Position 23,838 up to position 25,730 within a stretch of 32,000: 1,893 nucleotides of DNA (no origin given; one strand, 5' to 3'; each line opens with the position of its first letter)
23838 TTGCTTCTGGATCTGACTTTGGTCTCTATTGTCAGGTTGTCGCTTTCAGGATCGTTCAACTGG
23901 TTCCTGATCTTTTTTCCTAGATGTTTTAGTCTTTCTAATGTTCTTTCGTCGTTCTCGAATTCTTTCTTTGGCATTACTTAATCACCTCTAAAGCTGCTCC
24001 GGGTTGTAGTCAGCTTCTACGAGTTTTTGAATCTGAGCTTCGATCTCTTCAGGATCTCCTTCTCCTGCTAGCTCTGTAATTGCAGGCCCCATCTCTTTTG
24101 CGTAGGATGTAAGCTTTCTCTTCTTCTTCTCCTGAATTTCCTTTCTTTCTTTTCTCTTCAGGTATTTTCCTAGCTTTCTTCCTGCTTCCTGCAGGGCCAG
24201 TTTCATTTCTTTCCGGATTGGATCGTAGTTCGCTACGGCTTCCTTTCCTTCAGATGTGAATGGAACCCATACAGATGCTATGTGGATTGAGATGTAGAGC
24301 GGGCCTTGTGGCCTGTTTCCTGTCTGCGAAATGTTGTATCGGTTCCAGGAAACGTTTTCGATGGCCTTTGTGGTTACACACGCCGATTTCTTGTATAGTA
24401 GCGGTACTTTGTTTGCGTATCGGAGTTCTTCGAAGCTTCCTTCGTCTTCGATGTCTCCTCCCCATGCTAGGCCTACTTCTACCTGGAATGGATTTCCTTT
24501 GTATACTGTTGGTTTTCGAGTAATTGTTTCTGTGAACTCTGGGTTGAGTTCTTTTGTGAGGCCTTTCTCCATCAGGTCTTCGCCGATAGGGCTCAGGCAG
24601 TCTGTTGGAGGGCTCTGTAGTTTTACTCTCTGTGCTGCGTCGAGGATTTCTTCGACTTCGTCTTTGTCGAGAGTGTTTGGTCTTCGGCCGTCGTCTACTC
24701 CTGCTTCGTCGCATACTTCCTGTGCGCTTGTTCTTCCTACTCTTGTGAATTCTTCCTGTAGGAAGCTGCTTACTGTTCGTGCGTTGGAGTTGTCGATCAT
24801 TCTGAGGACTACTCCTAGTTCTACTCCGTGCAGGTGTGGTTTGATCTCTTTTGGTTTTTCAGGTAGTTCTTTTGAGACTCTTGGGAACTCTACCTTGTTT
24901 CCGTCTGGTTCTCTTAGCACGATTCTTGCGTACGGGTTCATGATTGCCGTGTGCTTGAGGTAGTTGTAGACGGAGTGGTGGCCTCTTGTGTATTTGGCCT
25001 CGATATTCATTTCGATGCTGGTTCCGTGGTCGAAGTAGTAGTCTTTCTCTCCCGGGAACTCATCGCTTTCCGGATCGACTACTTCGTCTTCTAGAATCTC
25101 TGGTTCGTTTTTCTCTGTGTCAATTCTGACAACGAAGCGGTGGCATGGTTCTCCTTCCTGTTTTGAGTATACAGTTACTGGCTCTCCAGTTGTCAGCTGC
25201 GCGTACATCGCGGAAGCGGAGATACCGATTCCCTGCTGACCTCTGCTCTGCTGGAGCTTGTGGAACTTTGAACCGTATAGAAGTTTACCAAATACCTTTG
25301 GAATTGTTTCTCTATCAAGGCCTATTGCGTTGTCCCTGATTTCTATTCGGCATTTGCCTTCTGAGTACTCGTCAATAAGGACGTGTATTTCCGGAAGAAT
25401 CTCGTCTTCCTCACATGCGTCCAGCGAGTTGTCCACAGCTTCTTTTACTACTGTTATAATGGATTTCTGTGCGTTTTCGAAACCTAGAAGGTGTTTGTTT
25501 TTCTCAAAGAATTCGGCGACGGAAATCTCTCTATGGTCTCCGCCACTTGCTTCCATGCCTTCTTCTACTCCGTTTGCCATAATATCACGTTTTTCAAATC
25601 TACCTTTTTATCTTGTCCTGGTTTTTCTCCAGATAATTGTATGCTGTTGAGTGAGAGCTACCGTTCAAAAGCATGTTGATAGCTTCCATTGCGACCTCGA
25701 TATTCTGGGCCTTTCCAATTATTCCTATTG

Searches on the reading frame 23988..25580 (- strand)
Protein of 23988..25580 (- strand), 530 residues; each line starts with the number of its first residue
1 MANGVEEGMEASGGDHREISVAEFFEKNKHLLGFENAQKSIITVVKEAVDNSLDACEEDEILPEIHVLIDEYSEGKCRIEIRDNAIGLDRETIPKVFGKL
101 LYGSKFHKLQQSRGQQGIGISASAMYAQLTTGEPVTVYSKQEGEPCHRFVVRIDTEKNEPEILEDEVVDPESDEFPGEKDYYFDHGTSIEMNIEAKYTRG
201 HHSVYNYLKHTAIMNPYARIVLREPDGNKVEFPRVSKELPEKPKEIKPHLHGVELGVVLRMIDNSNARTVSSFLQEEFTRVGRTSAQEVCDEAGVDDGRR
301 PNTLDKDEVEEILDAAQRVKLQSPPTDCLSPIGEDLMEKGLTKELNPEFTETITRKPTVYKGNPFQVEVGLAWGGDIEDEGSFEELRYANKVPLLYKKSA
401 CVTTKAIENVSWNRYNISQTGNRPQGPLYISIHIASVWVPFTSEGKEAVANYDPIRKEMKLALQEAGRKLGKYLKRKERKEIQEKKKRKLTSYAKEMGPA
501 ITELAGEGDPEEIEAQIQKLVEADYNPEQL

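Call 8: find_encoding_contigs(protein=window:23988-25580:-, flank=10000, max_places=6)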
Protein window:23988-25580:- (530 aa): 1 contig read that carries it; 1 place shown.
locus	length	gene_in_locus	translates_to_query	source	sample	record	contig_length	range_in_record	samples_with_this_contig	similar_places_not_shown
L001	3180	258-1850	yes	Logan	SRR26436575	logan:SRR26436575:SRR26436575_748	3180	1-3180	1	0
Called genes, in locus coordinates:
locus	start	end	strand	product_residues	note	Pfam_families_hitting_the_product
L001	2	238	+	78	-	?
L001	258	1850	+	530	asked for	PF02518:HATPase_c, PF13589:HATPase_c_3, PF09239:Topo-VIb_trans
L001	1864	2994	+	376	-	PF04406:TP6A_N, PF21180:TOP6A-Spo11_Toprim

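Call 10: search_protein_families(library=pfam, proteins=[window:23988-25580:-])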
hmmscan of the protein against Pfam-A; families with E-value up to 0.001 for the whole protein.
window:23988-25580:- (530 aa): 3 families
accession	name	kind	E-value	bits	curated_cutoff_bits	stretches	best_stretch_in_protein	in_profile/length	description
PF09239.17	Topo-VIb_trans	-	8.7e-62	208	24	1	324-486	1-159/159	Topoisomerase VI B subunit, transducer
PF02518.31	HATPase_c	-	6.9e-11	43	26.4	1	38-153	3-107/111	Histidine kinase-, DNA gyrase B-, and HSP90-like ATPase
PF13589.12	HATPase_c_3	-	8.4e-11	42.5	25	1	43-162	5-115/137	Histidine kinase-, DNA gyrase B-, and HSP90-like ATPase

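Call 11: find_homologous_proteins(query=window:23988-25580:-, max_evalue=1e-30)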
Query window:23988-25580:- (530 aa): 8000 proteins with E <= 1e-30 among 8000 candidates; the best 120 are listed.
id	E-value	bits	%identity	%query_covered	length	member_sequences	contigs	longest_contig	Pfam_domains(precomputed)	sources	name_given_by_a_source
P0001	0.0e+0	1107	91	100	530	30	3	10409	PF09239.18,PF02518.32,PF13589.13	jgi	jgi:DNA topoisomerase-6 subunit B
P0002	0.0e+0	1100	91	100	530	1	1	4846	PF09239.18,PF02518.32,PF13589.13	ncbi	ncbi:MAG: DNA topoisomerase VI subunit B [Candidatus Nanohaloarchaea archaeon]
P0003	0.0e+0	1089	90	100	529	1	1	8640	PF09239.18,PF02518.32,PF13589.13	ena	-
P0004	0.0e+0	1079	89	100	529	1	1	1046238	PF09239.18,PF02518.32,PF13589.13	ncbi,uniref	ncbi:DNA topoisomerase VI subunit B [Candidatus Nanosalina sp. VS9-1]|uniref:DNA topoisomerase VI su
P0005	0.0e+0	1074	88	100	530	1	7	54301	PF09239.18,PF02518.32,PF13589.13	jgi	jgi:DNA topoisomerase-6 subunit B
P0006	0.0e+0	1072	87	100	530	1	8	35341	PF09239.18,PF02518.32,PF13589.13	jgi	jgi:DNA topoisomerase-6 subunit B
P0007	0.0e+0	1068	88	100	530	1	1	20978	PF09239.18,PF02518.32,PF13589.13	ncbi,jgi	-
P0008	0.0e+0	1065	87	100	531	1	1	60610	PF09239.18,PF02518.32,PF13589.13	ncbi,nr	ncbi:DNA topoisomerase VI subunit B [Nanohaloarchaea archaeon H01]|nr:DNA topoisomerase VI subunit B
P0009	0.0e+0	1062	87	100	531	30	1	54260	PF09239.18,PF02518.32,PF13589.13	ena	-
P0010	0.0e+0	1061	86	100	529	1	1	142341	PF09239.18,PF02518.32,PF13589.13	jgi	jgi:DNA topoisomerase-6 subunit B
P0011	0.0e+0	1061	86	100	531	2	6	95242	PF09239.18,PF02518.32,PF13589.13,PF05833.17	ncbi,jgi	ncbi:MAG: DNA topoisomerase-6 subunit B [Candidatus Nanohaloarchaea archaeon]|jgi:DNA topoisomerase-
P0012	0.0e+0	1059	86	100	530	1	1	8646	PF09239.18,PF02518.32,PF13589.13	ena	-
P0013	0.0e+0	1058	87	100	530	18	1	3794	PF09239.18,PF02518.32,PF13589.13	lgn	-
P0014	0.0e+0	1057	86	100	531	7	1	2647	PF09239.18,PF02518.32,PF13589.13,PF05833.17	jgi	jgi:DNA topoisomerase-6 subunit B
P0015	0.0e+0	1057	86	100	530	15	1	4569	PF09239.18,PF02518.32,PF13589.13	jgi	-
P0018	0.0e+0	1054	86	100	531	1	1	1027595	PF09239.18,PF02518.32,PF13589.13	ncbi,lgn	-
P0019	0.0e+0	1054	88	97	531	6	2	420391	PF09239.18,PF02518.32,PF13589.13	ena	-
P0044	9.4e-298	1006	83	100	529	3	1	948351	PF09239.18,PF02518.32,PF13589.13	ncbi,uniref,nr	ncbi:DNA topoisomerase VI subunit B [Candidatus Nanohalococcus occultus]|uniref:Type 2 DNA topoisome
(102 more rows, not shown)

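Call 14: find_related_loci(query=A1, collection=genome_contigs, flank=10000)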
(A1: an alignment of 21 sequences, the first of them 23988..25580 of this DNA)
Query A1 (530 aa) in genome_contigs; peptide patterns used: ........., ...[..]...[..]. (x = any residue, [..] = any of these).
600 stretches matched a pattern (row limit reached: there are more); 598 encode a relative of the query (tblastn E <= 1e-3); the best 80 are kept; 80 distinct loci.
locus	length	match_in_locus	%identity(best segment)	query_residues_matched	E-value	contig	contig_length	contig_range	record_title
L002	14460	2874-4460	82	1-530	0e+0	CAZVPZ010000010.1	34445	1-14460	MAG TPA_asm: uncultured archaeon isolate SRP185896_co1_382 genome assembly, contig: NODE_402_length_34445_cov_9.381913,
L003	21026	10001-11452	64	13-505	0e+0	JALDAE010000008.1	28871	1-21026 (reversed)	MAG: Candidatus Nanoanaerosalina halalkaliphila isolate NHA20 k141_274048_length_28871_cov_10.0000, whole genome shotgun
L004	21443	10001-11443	51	16-505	1e-167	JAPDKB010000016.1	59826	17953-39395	MAG: archaeon isolate S5B5_HD70 c_000000000191, whole genome shotgun sequence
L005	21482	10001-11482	50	18-521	6e-166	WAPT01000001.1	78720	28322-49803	MAG: Nanobdellati archaeon isolate S144_79_esom k151_373112, whole genome shotgun sequence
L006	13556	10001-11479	48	17-520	8e-165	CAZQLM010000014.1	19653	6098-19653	MAG TPA_asm: uncultured archaeon isolate binchicken_co409_132 genome assembly, contig: NODE_230_length_19653_cov_10.8464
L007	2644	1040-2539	49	16-522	9e-175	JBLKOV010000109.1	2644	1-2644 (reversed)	MAG: Candidatus Woesearchaeota archaeon isolate MAG.35 NODE_78541_length_2644_cov_2.346319, whole genome shotgun sequenc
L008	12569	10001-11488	51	16-521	8e-164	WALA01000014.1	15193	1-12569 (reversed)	MAG: Candidatus Aenigmatarchaeota archaeon isolate S013_79_esom k151_163730, whole genome shotgun sequence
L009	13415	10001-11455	50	10-507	2e-163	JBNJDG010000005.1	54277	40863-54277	MAG: Nanobdellota archaeon isolate Y23_60dBSd3.bin.17 NODE_63_length_54277_cov_25.323471, whole genome shotgun sequence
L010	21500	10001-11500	49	16-524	3e-163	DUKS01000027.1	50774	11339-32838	MAG TPA_asm: Nanoarchaeota archaeon isolate UBA9640 contig_5634, whole genome shotgun sequence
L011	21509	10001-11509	47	16-524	4e-163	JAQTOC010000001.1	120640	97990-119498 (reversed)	MAG: Candidatus Nanoarchaeia archaeon isolate STA_79 NODE_312_length_120640_cov_3.686399_Sandtown_A, whole genome shotgu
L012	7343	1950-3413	49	16-512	7e-163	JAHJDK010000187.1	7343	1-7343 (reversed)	MAG: Nanoarchaeota archaeon isolate Modern_marine.mb.57 Modern_marine.mb.57_k141_1791069, whole genome shotgun sequence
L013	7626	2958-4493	47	1-522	3e-162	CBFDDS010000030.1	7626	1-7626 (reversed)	MAG TPA_asm: Candidatus Woesearchaeota archaeon isolate SRR26215674_binner13_Refined_91 genome assembly, contig: ERZ2507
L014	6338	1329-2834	48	13-524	3e-163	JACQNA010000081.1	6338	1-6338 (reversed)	MAG: Candidatus Woesearchaeota archaeon isolate NC_groundwater_1243_Ag_S-0.1um_52_42 S_p1_S3_coassembly_k141_2021390, wh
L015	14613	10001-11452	50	16-509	3e-161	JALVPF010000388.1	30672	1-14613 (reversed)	MAG: Myxococcales bacterium isolate A3_metabat1_scaf2bin.099 A3_NODE_452_length_30672_cov_2.099656, whole genome shotgun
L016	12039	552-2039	48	16-521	4e-161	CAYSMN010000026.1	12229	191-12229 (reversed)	MAG TPA_asm: uncultured Methanosarcinales archaeon isolate SRP119689_co1_35 genome assembly, contig: NODE_7747_length_12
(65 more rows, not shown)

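Call 16: find_encoding_contigs(protein=P0004, flank=10000, max_places=2)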
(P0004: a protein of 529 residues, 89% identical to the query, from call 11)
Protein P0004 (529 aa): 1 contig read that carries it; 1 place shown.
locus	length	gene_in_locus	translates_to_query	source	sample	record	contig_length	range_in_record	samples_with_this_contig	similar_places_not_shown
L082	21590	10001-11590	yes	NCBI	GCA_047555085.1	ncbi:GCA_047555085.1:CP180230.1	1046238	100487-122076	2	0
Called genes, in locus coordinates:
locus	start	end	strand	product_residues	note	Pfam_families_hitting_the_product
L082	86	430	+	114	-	-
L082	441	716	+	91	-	-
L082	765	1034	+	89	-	-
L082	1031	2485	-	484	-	PF01676:Metalloenzyme, PF06415:iPGM_N, PF01663:Phosphodiest (weak)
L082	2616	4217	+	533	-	-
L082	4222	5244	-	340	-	PF00752:XPG_N, PF01367:5_3_exonuc (faint), PF00867:XPG_I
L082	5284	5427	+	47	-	PF00643:zf-B_box (weak)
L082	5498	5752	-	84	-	PF00736:EF1_GNE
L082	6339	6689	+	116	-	PF02643:DUF192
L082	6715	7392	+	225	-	PF04981:NMD3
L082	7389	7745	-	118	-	-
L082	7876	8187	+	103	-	PF01176:eIF-1a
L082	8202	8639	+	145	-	-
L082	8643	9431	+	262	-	PF01163:RIO1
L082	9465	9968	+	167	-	PF00013:KH_1 (weak), PF22891:KH_PNO1_2nd (weak), PF21800:KH_KRR1_2nd, PF22891:KH_PNO1_2nd, PF00013:KH_1 (weak)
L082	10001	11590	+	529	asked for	PF02518:HATPase_c, PF13589:HATPase_c_3, PF09239:Topo-VIb_trans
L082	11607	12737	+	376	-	PF04406:TP6A_N, PF20768:Topo_VI_alpha, PF21180:TOP6A-Spo11_Toprim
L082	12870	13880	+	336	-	-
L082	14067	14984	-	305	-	-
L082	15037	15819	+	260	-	-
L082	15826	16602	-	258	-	PF01073:3Beta_HSD (faint), PF01370:Epimerase, PF04321:RmlD_sub_bind (faint), PF07993:NAD_binding_4 (faint), PF13460:NAD_binding_10 (weak)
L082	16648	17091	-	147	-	-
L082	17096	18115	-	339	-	PF01916:DS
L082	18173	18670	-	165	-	-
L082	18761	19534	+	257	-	-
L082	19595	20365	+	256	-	-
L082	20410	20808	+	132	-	-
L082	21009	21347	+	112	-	-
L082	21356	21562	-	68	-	-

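Call 17: find_encoding_contigs(protein=P0018, flank=10000, max_places=2)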
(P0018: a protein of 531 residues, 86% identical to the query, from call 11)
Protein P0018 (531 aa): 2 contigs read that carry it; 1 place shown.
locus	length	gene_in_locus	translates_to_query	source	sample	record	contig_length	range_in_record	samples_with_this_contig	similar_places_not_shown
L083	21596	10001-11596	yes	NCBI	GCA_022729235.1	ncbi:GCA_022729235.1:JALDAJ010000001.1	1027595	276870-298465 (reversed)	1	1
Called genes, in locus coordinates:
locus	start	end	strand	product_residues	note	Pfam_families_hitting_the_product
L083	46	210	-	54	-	PF07754:Ribosomal_aS21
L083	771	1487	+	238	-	-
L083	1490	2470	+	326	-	-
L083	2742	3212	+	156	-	-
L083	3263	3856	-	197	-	PF00485:PRK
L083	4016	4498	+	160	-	-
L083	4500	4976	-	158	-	PF09835:DUF2062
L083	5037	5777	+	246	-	PF02811:PHP, PF13263:PHP_C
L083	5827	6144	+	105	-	-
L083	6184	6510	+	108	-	PF02643:DUF192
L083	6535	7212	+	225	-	PF04981:NMD3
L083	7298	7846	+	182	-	PF11814:DUF3335 (faint)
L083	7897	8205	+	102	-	PF01176:eIF-1a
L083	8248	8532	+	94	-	-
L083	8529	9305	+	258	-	PF01163:RIO1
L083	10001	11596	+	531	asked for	PF02518:HATPase_c, PF13589:HATPase_c_3, PF09239:Topo-VIb_trans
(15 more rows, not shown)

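Call 18: find_encoding_contigs(protein=P0044, flank=10000, max_places=2)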
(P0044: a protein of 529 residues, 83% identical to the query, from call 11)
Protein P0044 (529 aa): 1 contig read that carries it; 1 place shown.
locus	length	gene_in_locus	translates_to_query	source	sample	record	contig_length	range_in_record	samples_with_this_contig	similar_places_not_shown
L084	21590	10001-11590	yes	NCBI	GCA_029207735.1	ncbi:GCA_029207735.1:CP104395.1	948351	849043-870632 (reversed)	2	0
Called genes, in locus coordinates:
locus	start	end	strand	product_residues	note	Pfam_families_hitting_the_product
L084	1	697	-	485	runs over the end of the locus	PF01676:Metalloenzyme, PF06415:iPGM_N, PF01663:Phosphodiest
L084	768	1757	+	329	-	-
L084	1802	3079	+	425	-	PF05531:NPV_P10 (faint)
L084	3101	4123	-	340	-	PF00752:XPG_N, PF00867:XPG_I, PF01367:5_3_exonuc (weak)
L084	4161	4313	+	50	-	-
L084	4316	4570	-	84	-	PF00736:EF1_GNE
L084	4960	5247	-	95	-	-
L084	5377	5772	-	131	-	PF01641:SelR, PF24046:At4g08330 (faint)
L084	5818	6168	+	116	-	PF01986:DUF123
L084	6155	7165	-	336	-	PF00107:ADH_zinc_N (faint), PF00389:2-Hacid_dh, PF02826:2-Hacid_dh_C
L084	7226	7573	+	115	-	PF02643:DUF192 (weak)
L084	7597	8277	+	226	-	PF04981:NMD3, PF09297:Zn_ribbon_NUD (weak)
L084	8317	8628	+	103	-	PF01176:eIF-1a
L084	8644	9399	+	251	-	PF01163:RIO1, PF03109:ABC1 (weak)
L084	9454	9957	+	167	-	PF00013:KH_1 (weak), PF22675:KH-I_KHDC4-BBP (faint), PF22891:KH_PNO1_2nd (weak), PF21800:KH_KRR1_2nd, PF22891:KH_PNO1_2nd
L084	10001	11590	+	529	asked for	PF02518:HATPase_c, PF13589:HATPase_c_3, PF09239:Topo-VIb_trans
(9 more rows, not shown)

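Call 19: find_encoding_contigs(protein=P0001, flank=10000, max_places=3)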
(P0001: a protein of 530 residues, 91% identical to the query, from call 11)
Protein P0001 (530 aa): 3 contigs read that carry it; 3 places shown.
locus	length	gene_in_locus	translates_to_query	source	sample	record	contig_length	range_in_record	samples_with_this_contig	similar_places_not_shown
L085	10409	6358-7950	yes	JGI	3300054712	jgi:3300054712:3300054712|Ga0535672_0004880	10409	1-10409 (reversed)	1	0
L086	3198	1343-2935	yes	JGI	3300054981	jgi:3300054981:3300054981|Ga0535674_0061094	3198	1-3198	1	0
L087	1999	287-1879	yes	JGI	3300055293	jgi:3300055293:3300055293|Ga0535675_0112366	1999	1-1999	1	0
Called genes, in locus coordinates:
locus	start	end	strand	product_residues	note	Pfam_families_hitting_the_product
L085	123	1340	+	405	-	PF13784:Fic_N, PF02661:Fic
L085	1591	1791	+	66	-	-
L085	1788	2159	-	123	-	PF01641:SelR, PF24046:At4g08330 (faint)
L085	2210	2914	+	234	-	PF25231:DUF7847, PF24400:DUF7544 (weak)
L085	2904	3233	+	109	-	PF02643:DUF192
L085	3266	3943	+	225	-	PF04981:NMD3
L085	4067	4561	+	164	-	-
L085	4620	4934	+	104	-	PF01176:eIF-1a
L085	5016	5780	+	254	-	PF01636:APH (faint), PF01163:RIO1, PF19974:TCAD9 (weak)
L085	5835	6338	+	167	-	PF00013:KH_1 (weak), PF21800:KH_KRR1_2nd, PF22891:KH_PNO1_2nd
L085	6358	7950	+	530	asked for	PF02518:HATPase_c, PF13589:HATPase_c_3, PF09239:Topo-VIb_trans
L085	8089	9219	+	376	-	PF04406:TP6A_N, PF20768:Topo_VI_alpha, PF21180:TOP6A-Spo11_Toprim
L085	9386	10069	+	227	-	-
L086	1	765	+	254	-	PF01636:APH (faint), PF01163:RIO1, PF19974:TCAD9 (weak)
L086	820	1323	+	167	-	PF00013:KH_1 (weak), PF21800:KH_KRR1_2nd, PF22891:KH_PNO1_2nd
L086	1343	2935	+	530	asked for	PF02518:HATPase_c, PF13589:HATPase_c_3, PF09239:Topo-VIb_trans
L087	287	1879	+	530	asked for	PF02518:HATPase_c, PF13589:HATPase_c_3, PF09239:Topo-VIb_trans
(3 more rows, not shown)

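Call 34: find_encoding_contigs(protein=P0019, flank=10000, max_places=1)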
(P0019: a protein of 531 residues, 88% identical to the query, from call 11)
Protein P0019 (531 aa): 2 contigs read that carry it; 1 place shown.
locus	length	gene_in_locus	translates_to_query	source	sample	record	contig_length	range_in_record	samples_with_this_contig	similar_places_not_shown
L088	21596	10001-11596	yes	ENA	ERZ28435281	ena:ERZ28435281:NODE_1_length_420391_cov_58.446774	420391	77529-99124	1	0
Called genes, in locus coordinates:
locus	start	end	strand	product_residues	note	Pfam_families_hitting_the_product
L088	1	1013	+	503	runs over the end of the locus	-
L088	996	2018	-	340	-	PF00752:XPG_N, PF00867:XPG_I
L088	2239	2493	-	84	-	PF00736:EF1_GNE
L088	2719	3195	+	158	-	PF14340:DUF4395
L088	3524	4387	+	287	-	PF11611:DUF4352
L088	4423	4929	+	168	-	-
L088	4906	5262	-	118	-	-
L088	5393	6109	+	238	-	-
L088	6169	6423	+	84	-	-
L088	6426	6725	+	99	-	-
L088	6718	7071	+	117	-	PF02643:DUF192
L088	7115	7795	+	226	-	PF04981:NMD3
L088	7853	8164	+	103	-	PF01176:eIF-1a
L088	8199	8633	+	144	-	-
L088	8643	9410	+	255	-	PF01163:RIO1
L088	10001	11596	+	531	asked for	PF02518:HATPase_c, PF13589:HATPase_c_3, PF09239:Topo-VIb_trans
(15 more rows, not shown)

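Call 35: find_encoding_contigs(protein=P0005, flank=10000, max_places=1)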
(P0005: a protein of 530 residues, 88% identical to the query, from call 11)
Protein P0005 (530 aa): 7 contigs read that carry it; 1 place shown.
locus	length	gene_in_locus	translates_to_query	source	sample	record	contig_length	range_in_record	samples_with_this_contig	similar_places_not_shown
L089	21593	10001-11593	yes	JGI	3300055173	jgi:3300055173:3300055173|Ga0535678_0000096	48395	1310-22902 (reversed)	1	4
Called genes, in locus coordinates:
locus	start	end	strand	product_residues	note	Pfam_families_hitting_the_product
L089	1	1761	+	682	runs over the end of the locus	PF02629:CoA_binding, PF13380:CoA_binding_2, PF13607:Succ_CoA_lig, PF19045:Ligase_CoA_2, PF13549:ATP-grasp_5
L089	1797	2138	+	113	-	-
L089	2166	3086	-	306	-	-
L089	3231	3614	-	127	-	PF25213:HVO_A0261_N (faint)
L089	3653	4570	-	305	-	PF18915:DUF5667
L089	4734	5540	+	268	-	-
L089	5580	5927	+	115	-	PF02643:DUF192 (weak)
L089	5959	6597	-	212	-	PF01966:HD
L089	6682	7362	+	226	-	PF04981:NMD3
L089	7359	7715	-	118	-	-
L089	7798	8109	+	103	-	PF01176:eIF-1a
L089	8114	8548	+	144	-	-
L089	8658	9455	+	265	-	PF01163:RIO1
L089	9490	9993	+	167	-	PF22675:KH-I_KHDC4-BBP (faint), PF21800:KH_KRR1_2nd (weak), PF22891:KH_PNO1_2nd, PF00013:KH_1 (weak)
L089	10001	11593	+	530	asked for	PF02518:HATPase_c, PF13589:HATPase_c_3, PF09239:Topo-VIb_trans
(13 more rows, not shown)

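Call 36: find_encoding_contigs(protein=P0008, flank=10000, max_places=1)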
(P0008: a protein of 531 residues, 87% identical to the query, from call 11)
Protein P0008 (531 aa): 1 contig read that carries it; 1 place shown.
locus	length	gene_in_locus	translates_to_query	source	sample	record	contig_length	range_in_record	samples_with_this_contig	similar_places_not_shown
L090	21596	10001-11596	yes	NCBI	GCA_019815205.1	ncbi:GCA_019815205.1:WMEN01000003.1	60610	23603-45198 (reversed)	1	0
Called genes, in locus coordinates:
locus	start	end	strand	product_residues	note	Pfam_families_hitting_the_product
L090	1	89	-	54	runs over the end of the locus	PF07754:Ribosomal_aS21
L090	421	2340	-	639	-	-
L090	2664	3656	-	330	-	PF00389:2-Hacid_dh, PF03446:NAD_binding_2 (faint), PF03807:F420_oxidored (faint), PF02826:2-Hacid_dh_C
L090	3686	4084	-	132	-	PF13412:HTH_24 (faint), PF24266:HTH_HVO_0163_N (weak)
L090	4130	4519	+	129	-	-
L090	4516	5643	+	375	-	PF00266:Aminotran_5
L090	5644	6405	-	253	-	PF00106:adh_short, PF01370:Epimerase (weak), PF08659:KR, PF13561:adh_short_C2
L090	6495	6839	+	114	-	PF02643:DUF192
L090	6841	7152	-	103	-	-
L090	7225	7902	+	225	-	PF04981:NMD3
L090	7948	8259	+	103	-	PF01176:eIF-1a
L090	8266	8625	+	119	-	-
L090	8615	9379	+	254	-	PF01636:APH (faint), PF01163:RIO1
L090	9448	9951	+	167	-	PF00013:KH_1 (faint), PF21800:KH_KRR1_2nd, PF22891:KH_PNO1_2nd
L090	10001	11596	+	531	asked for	PF02518:HATPase_c, PF13589:HATPase_c_3, PF09239:Topo-VIb_trans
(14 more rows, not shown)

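Call 37: find_encoding_contigs(protein=P0010, flank=10000, max_places=1)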
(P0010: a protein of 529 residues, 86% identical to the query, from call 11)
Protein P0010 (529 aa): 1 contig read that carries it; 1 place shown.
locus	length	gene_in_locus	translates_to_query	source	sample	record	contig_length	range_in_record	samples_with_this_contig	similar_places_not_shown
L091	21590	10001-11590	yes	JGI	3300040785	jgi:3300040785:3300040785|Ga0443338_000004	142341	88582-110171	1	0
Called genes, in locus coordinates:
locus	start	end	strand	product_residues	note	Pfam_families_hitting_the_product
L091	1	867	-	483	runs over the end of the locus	PF01676:Metalloenzyme, PF06415:iPGM_N, PF01663:Phosphodiest (weak)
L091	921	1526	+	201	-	-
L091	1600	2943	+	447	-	-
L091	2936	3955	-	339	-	PF00752:XPG_N, PF00867:XPG_I, PF01367:5_3_exonuc (weak)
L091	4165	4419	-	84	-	PF00736:EF1_GNE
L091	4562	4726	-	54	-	PF07754:Ribosomal_aS21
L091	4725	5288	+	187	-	PF14340:DUF4395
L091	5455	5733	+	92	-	-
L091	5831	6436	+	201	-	PF02698:DUF218 (weak)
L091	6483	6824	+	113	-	PF02643:DUF192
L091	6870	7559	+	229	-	PF04981:NMD3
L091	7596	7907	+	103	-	PF01176:eIF-1a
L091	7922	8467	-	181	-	PF01864:CarS-like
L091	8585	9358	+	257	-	PF01163:RIO1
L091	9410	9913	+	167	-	PF00013:KH_1 (weak), PF21800:KH_KRR1_2nd, PF22891:KH_PNO1_2nd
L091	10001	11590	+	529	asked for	PF02518:HATPase_c, PF13589:HATPase_c_3, PF09239:Topo-VIb_trans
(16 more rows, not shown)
